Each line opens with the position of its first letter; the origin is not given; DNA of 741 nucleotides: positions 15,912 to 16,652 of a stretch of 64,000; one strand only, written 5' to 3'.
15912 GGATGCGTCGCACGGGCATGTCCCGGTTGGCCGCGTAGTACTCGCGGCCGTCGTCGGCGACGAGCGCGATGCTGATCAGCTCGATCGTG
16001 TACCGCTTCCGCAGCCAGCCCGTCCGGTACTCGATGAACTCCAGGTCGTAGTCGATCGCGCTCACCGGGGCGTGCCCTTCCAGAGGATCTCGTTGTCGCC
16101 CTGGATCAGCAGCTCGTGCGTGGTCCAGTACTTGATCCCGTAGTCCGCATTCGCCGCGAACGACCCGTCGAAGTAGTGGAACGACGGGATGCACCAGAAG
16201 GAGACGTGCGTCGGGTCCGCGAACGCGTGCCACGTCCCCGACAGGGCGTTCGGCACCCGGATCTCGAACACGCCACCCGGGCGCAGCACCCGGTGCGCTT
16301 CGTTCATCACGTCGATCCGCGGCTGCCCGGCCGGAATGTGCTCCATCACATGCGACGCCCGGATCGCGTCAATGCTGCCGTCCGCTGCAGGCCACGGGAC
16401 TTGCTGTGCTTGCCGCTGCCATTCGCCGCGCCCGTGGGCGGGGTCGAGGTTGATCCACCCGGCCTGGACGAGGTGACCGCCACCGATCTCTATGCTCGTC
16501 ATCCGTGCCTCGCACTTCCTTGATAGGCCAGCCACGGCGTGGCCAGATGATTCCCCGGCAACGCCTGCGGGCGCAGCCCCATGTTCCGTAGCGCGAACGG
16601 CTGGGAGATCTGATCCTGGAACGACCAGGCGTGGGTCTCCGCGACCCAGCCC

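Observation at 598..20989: Family of conserved 33-nt elements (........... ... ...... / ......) placed 6-7 nt upstream of late-gene start codons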

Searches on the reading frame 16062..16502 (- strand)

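Call 67: search_protein_families(library=pfam, proteins=[window:16062-16502:-], max_evalue=0.001)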
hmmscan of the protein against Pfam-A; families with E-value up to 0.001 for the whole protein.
window:16062-16502:- (146 aa): 4 families
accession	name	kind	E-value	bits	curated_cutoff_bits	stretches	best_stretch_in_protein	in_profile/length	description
PF13489.12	Methyltransf_23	-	1.3e-07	31.9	27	1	30-103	65-145/164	Methyltransferase domain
PF08241.18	Methyltransf_11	-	3.5e-07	31.2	21.2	1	32-79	51-93/95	Methyltransferase domain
PF08242.18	Methyltransf_12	-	0.00012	23.2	30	1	35-79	51-98/98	Methyltransferase domain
PF13649.12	Methyltransf_25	-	0.00022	22.3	27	1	36-77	57-97/97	Methyltransferase domain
